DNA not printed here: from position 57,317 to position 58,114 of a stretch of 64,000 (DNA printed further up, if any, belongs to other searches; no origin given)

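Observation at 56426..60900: Six-gene operon: two paralogous family-III CoA-transferase-like subunits plus four small unassignable (Cys/Trp-rich) proteins; candidate undescribed enzyme complex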

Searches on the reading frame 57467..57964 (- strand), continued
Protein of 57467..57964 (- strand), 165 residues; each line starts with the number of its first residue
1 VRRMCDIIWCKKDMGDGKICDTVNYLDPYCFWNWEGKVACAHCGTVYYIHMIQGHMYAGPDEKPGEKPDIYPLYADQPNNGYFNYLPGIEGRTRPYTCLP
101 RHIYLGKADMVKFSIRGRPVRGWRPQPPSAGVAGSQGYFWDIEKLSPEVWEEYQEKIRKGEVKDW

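Call 55: find_encoding_contigs(protein=P0308, flank=10000, max_places=2)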
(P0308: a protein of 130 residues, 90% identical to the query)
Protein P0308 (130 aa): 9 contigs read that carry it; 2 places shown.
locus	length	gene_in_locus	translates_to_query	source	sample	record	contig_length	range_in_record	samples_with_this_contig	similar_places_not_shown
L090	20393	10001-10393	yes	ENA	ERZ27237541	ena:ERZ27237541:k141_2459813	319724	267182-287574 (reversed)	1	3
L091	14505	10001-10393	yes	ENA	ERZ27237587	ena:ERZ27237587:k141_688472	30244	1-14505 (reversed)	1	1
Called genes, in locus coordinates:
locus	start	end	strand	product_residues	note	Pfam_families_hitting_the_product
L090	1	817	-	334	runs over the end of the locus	PF17853:GGDEF_2 (faint), PF00072:Response_reg, PF00990:GGDEF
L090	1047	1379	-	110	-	PF00137:ATP-synt_C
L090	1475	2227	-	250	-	PF00119:ATP-synt_A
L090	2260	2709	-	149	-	PF03899:ATP-synt_I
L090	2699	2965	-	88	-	PF09527:ATPase_gene1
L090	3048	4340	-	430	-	PF00202:Aminotran_3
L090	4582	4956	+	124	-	-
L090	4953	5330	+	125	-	-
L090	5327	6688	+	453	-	-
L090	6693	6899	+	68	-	-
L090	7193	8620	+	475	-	PF02515:CoA_transf_3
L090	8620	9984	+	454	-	PF02515:CoA_transf_3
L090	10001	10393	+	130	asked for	-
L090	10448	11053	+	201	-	-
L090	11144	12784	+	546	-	PF00501:AMP-binding, PF13193:AMP-binding_C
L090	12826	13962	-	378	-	PF01594:AI-2E_transport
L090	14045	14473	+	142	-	PF13279:4HBT_2, PF03061:4HBT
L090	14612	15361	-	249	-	PF01136:Peptidase_U32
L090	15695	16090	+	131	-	PF00507:Oxidored_q4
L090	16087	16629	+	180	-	PF01058:Oxidored_q6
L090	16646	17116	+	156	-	PF00329:Complex1_30kDa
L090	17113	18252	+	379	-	PF00346:Complex1_49kDa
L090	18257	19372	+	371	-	PF00146:NADHdh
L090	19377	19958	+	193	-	PF13183:Fer4_8 (faint), PF12797:Fer4_2 (faint), PF13237:Fer4_10, PF14697:Fer4_21 (faint), PF12838:Fer4_7, PF13187:Fer4_9 (weak), PF13484:Fer4_16 (faint), PF00037:Fer4 (weak)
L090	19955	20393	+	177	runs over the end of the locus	PF00499:Oxidored_q3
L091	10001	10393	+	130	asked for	-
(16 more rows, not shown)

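Call 56: find_encoding_contigs(protein=P0403, flank=10000, max_places=2)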
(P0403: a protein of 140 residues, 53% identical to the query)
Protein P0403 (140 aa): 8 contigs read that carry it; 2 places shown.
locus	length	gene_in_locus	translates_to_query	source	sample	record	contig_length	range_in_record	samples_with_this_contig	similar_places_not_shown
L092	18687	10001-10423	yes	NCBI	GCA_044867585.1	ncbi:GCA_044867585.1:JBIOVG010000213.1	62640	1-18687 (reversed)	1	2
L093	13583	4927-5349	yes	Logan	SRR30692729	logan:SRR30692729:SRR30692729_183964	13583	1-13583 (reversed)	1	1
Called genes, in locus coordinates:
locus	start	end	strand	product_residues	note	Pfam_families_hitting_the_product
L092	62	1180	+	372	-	PF01571:GCV_T, PF08669:GCV_T_C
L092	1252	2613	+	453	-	PF02347:GDC-P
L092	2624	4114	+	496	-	PF02347:GDC-P, PF01212:Beta_elim_lyase (weak), PF21478:GcvP2_C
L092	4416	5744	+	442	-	PF00464:SHMT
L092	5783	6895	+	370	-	PF01136:Peptidase_U32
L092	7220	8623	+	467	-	PF02515:CoA_transf_3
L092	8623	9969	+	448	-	PF02515:CoA_transf_3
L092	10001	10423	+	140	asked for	-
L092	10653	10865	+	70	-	-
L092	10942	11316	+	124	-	-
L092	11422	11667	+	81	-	-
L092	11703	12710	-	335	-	-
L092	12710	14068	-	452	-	-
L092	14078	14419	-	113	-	-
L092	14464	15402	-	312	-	PF26791:AAPxQ, PF00092:VWA, PF13519:VWA_2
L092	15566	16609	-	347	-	PF07728:AAA_5 (weak), PF01078:Mg_chelatase (weak), PF17863:AAA_lid_2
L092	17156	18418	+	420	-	PF07690:MFS_1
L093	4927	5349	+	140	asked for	-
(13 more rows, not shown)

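Call 72: find_encoding_contigs(protein=P0076, flank=10000, max_places=3)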
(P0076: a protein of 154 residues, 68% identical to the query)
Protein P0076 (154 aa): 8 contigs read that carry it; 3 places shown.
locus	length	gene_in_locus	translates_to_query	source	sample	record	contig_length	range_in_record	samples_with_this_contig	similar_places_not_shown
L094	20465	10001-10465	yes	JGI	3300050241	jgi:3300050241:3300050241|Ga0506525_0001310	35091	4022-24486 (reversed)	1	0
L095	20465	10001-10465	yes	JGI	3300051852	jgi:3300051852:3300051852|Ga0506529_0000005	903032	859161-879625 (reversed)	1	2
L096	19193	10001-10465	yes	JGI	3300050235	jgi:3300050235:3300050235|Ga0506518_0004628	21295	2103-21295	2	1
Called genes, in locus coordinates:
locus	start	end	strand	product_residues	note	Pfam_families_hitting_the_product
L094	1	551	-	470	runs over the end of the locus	PF00463:ICL, PF13714:PEP_mutase, PF00463:ICL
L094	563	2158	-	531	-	PF20656:MS_N, PF01274:MS_TIM-barrel, PF20659:MS_C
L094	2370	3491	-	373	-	PF00285:Citrate_synt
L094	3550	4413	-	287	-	PF04909:Amidohydro_2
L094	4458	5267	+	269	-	PF12146:Hydrolase_4 (weak), PF00561:Abhydrolase_1 (weak), PF12697:Abhydrolase_6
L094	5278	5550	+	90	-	-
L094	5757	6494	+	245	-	-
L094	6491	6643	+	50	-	-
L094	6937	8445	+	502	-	PF02515:CoA_transf_3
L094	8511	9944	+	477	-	PF02515:CoA_transf_3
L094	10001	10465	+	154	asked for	-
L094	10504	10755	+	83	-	-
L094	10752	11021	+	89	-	-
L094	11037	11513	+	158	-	-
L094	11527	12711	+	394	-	PF00753:Lactamase_B, PF12706:Lactamase_B_2 (weak), PF14559:TPR_19 (weak), PF13431:TPR_17 (faint), PF13181:TPR_8 (faint), PF13432:TPR_16 (weak)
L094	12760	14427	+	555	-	PF00501:AMP-binding, PF13193:AMP-binding_C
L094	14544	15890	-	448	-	PF07690:MFS_1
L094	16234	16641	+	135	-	PF12802:MarR_2, PF25212:HVO_A0114 (weak), PF01047:MarR, PF12840:HTH_20, PF13463:HTH_27, PF09339:HTH_IclR (weak)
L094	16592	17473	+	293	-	PF00561:Abhydrolase_1, PF12146:Hydrolase_4, PF12697:Abhydrolase_6, PF03096:Ndr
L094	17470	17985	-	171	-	PF00989:PAS, PF13188:PAS_8 (weak), PF08448:PAS_4, PF13426:PAS_9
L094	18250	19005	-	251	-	PF00106:adh_short, PF08659:KR, PF13561:adh_short_C2, PF23441:SDR (weak)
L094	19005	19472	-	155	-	PF01648:ACPS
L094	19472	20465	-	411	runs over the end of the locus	PF00109:ketoacyl-synt, PF00108:Thiolase_N (faint), PF02801:Ketoacyl-synt_C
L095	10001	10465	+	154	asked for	-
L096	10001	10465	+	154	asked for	-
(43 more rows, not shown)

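Call 73: find_encoding_contigs(protein=P0072, flank=10000, max_places=2)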
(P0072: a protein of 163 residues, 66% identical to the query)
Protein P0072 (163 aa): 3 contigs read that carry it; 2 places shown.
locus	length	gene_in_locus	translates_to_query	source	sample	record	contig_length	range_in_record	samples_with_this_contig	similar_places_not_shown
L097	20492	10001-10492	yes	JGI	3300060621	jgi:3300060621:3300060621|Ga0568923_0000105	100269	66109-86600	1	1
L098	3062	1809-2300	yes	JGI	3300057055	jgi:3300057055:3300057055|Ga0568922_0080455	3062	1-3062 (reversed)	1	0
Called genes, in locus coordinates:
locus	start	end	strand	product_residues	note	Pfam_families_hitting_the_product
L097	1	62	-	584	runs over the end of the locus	PF00350:Dynamin_N, PF01926:MMR_HSR1 (weak), PF00009:GTP_EFTU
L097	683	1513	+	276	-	PF00432:Prenyltrans (faint)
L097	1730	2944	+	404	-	PF07690:MFS_1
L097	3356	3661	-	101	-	-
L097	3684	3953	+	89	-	-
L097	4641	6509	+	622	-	PF00989:PAS (weak), PF08448:PAS_4, PF13426:PAS_9, PF00158:Sigma54_activat, PF14532:Sigma54_activ_2, PF00004:AAA (weak), PF25601:AAA_lid_14, PF02954:HTH_8, +2 more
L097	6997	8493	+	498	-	PF02515:CoA_transf_3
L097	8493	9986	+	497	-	PF02515:CoA_transf_3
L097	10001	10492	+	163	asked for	-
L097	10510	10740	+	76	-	-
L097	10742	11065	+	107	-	-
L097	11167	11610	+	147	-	-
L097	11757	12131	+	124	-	-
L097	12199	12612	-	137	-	-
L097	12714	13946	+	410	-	PF23023:Anti-Pycsar_Apyc1, PF00753:Lactamase_B, PF07719:TPR_2 (faint), PF12706:Lactamase_B_2 (faint), PF13432:TPR_16 (weak), PF12895:ANAPC3, PF14559:TPR_19 (weak), PF13432:TPR_16, +3 more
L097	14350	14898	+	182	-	-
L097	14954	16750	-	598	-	PF00749:tRNA-synt_1c, PF03950:tRNA-synt_1c_C, PF20974:tRNA-synt_1c_C2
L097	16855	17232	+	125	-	PF12840:HTH_20 (weak), PF01022:HTH_5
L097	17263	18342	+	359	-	PF01758:SBF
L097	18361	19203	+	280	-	PF00582:Usp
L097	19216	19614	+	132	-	PF00085:Thioredoxin (weak), PF13098:Thioredoxin_2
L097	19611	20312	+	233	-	PF02683:DsbD_TM, PF13386:DsbD_2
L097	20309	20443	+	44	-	-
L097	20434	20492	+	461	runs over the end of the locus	PF03773:ArsP_1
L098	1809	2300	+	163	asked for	-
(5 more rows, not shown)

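Call 74: search_protein_families(library=ncbifam, proteins=[L094:12760-14427:+, L001:14191-15864:+, L090:11144-12784:+, L001:15885-16904:+, L092:5783-6895:+], max_evalue=1e-10)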
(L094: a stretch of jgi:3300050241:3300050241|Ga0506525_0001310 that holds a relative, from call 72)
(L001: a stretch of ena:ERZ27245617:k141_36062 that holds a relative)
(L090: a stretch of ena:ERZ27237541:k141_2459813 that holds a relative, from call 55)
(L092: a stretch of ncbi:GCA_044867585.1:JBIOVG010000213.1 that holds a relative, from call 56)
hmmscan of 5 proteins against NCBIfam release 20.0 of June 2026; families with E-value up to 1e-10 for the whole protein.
L094:12760-14427:+ (555 aa): 92 families (the best 25 are shown)
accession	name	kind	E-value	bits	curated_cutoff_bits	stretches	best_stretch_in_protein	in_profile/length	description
NF004837.0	PRK06187.1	subfamily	4.2e-107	358.6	476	1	37-551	12-523/531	long-chain-fatty-acid--CoA ligase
TIGR02262.1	benz_CoA_lig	subfamily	2.6e-99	333.2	375.25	1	32-548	3-507/508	benzoate-CoA ligase family protein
NF003313.0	PRK04319.1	equivalog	4e-99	332.4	729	1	30-550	41-561/574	acetate--CoA ligase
NF047394.1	AcylCoAsynMbcS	equivalog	1.9e-87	294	850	1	55-552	32-522/525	acyl-CoA synthetase MbcS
NF006182.0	PRK08316.1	subfamily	5.4e-84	282.5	663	1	39-550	17-517/523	fatty acyl-CoA synthetase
NF053567.1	HBDA_AROS1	equivalog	4.2e-83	279.5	1000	1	29-547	9-516/523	3-hydroxybenzoate--CoA ligase HbdA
NF006181.0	PRK08314.1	subfamily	3.6e-82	276.4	705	1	42-552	29-556/563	long-chain-fatty-acid--CoA ligase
TIGR03098.1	ligase_PEP_1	hypoth_equivalog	3.4e-76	256.8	592.35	1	39-548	6-516/517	acyl-CoA ligase (AMP-forming), exosortase A system-associated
NF004822.0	PRK06178.1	equivalog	3.7e-73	247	782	1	22-549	26-566/571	acyl-CoA synthetase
NF005702.0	PRK07514.1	subfamily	9.1e-73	245.3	558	1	55-550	25-500/506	malonyl-CoA synthase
NF005220.0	PRK06710.1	equivalog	2.2e-72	243.9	1116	1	196-551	207-554/563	long-chain-fatty-acid--CoA ligase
NF004114.0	PRK05605.1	equivalog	4.1e-72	243.3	766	2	192-549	218-568/575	long-chain-fatty-acid--CoA ligase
NF038341.1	ligase_FadD4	exception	8.6e-71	238.8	850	1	48-549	9-503/506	fatty-acid--CoA ligase FadD4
NF005947.1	PRK08008.1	equivalog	1.4e-70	238.4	651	1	49-546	22-517/518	crotonobetaine/carnitine-CoA ligase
NF001208.0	PRK00174.1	subfamily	1.6e-70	238.2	657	1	179-548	241-618/649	acetate--CoA ligase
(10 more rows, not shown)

L001:14191-15864:+ (557 aa): 96 families (the best 25 are shown)
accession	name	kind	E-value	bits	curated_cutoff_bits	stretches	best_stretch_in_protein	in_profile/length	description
NF004837.0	PRK06187.1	subfamily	6.4e-104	348.1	476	1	31-550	8-523/531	long-chain-fatty-acid--CoA ligase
NF003313.0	PRK04319.1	equivalog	8e-101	338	729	1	17-547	30-559/574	acetate--CoA ligase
NF006181.0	PRK08314.1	subfamily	4.9e-87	292.5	705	2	165-551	179-556/563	long-chain-fatty-acid--CoA ligase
TIGR02188.1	Ac_CoA_lig_AcsA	equivalog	6.2e-84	282.4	724.95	1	29-551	55-607/629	acetate--CoA ligase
NF004114.0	PRK05605.1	equivalog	3.5e-82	276.6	766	2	164-548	190-568/575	long-chain-fatty-acid--CoA ligase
NF006182.0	PRK08316.1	subfamily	3.9e-81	273.1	663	1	33-551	13-519/523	fatty acyl-CoA synthetase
NF001208.0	PRK00174.1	subfamily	1.1e-80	271.8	657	1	29-551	76-622/649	acetate--CoA ligase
TIGR02262.1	benz_CoA_lig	subfamily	1.2e-79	268.3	375.25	1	29-547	2-507/508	benzoate-CoA ligase family protein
NF005702.0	PRK07514.1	subfamily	7e-77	258.9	558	1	36-554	8-505/506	malonyl-CoA synthase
NF047394.1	AcylCoAsynMbcS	equivalog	4.6e-75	253.2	850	1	27-551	9-522/525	acyl-CoA synthetase MbcS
TIGR03098.1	ligase_PEP_1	hypoth_equivalog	1.3e-70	238.4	592.35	1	35-546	4-515/517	acyl-CoA ligase (AMP-forming), exosortase A system-associated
NF005863.0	PRK07798.1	subfamily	7e-69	232.8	543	1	35-551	8-533/540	acyl-CoA synthetase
NF005307.0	PRK06839.1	equivalog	1.1e-68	232.1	748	1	37-550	8-494/496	o-succinylbenzoate--CoA ligase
NF005859.1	PRK07788.1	exception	5.5e-68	229.8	875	1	39-548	66-557/560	long-chain-fatty-acid--CoA ligase FadD2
NF004822.0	PRK06178.1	equivalog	5.9e-68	229.8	782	1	11-550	20-568/571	acyl-CoA synthetase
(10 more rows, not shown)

L090:11144-12784:+ (546 aa): 92 families (the best 25 are shown)
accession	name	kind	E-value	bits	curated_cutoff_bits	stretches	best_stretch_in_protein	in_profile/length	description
NF004837.0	PRK06187.1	subfamily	1.3e-117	393.2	476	1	37-544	12-526/531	long-chain-fatty-acid--CoA ligase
NF003313.0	PRK04319.1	equivalog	1.9e-100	336.7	729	1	42-542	54-563/574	acetate--CoA ligase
TIGR02262.1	benz_CoA_lig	subfamily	9.1e-99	331.5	375.25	1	31-538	2-507/508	benzoate-CoA ligase family protein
NF004114.0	PRK05605.1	equivalog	9.7e-90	301.5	766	2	175-544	198-573/575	long-chain-fatty-acid--CoA ligase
NF047394.1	AcylCoAsynMbcS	equivalog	4.2e-88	296.2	850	1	45-544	23-524/525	acyl-CoA synthetase MbcS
NF006181.0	PRK08314.1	subfamily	2.8e-87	293.3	705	1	39-545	30-559/563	long-chain-fatty-acid--CoA ligase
NF006182.0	PRK08316.1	subfamily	2.5e-84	283.7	663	1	38-542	16-519/523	fatty acyl-CoA synthetase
NF053567.1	HBDA_AROS1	equivalog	8.1e-82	275.2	1000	1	35-538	16-517/523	3-hydroxybenzoate--CoA ligase HbdA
NF005702.0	PRK07514.1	subfamily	7.1e-77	258.9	558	1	45-540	15-500/506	malonyl-CoA synthase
NF005801.1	PRK07656.1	equivalog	9e-77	258.8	657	1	37-537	5-500/500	FadD3 family acyl-CoA ligase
NF005220.0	PRK06710.1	equivalog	2e-76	257.3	1116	2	192-543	205-556/563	long-chain-fatty-acid--CoA ligase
NF004822.0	PRK06178.1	equivalog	3.5e-75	253.7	782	1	38-539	42-566/571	acyl-CoA synthetase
TIGR02188.1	Ac_CoA_lig_AcsA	equivalog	1.7e-73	247.9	724.95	1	32-538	56-603/629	acetate--CoA ligase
TIGR03098.1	ligase_PEP_1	hypoth_equivalog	5.4e-73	246.2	592.35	1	38-538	5-516/517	acyl-CoA ligase (AMP-forming), exosortase A system-associated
NF005676.0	PRK07470.1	equivalog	9.5e-73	245.6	774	1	37-541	24-530/544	acyl-CoA synthetase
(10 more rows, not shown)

L001:15885-16904:+ (339 aa): 2 families
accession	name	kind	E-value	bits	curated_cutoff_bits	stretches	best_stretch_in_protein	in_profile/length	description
NF011996.0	PRK15452.1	equivalog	1.4e-22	80.1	534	1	3-187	6-186/449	prephenate-dependent tRNA uridine(34) hydroxylase TrhP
NF047963.1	quinone_UbiU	equivalog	4.1e-22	78.7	440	1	2-186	1-183/331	ubiquinone anaerobic biosynthesis protein UbiU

L092:5783-6895:+ (370 aa): 2 families
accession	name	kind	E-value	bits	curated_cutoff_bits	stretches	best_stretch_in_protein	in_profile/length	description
NF011996.0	PRK15452.1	equivalog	1.5e-26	93.2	534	1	2-186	4-185/449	prephenate-dependent tRNA uridine(34) hydroxylase TrhP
NF047963.1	quinone_UbiU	equivalog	9.1e-22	77.6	440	1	4-185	2-182/331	ubiquinone anaerobic biosynthesis protein UbiU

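Call 75: search_solved_structures(query=L094:12760-14427:+, max_evalue=1e-20)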
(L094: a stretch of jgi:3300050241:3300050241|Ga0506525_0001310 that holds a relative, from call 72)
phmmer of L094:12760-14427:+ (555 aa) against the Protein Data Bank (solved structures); distinct sequences matched with E-value up to 1e-20: 129 (the best 60 are shown).
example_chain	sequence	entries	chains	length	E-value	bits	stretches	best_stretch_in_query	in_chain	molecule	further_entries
4wv3_A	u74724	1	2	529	1.2e-87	298.1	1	36-550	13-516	Anthranilate-CoA ligase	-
9g79_B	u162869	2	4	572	3.1e-78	267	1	31-550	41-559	Acetyl-coenzyme A synthetase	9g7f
2v7b_A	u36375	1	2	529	1.4e-75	258.3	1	46-547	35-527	BENZOATE-COENZYME A LIGASE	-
4eat_A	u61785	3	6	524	2.2e-70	241.1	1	28-547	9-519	Benzoate-coenzyme A ligase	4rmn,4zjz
4rm3_A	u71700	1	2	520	2.5e-70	240.9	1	29-547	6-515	Benzoate-coenzyme A ligase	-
4rlf_A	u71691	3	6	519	2.7e-70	240.8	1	29-547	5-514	Benzoate-coenzyme A ligase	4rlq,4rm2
6m2o_A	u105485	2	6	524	2.5e-69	237.7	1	28-547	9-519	Benzoate-coenzyme A ligase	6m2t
6m2u_A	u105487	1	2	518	3e-69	237.4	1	29-547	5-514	Benzoate-coenzyme A ligase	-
4gxq_A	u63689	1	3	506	7.9e-60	206.3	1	59-548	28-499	Malonyl CoA synthetase, Benzoate-CoA ligase Chimeric protein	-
5u2a_A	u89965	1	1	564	1.1e-59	205.8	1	59-550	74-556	AMP-dependent synthetase and ligase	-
8biq_D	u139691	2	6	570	1.7e-58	201.9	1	46-552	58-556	4-hydroxybutyrate--CoA ligase 1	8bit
4gxr_A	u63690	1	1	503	9.9e-55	189.4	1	59-548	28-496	Malonyl CoA synthetase, Benzoate-CoA ligase Chimeric protein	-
8r2q_A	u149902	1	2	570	1.1e-54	189.3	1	47-549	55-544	Probable fatty-acid-CoA ligase FadD5 (Fatty-acid-CoA synthetase) (Fatty-acid-CoA synthase)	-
3etc_A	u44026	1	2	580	1.7e-54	188.6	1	57-552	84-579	AMP-binding protein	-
2wd9_A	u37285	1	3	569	7.7e-53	183.2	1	63-550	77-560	ACYL-COENZYME A SYNTHETASE ACSM2A, MITOCHONDRIAL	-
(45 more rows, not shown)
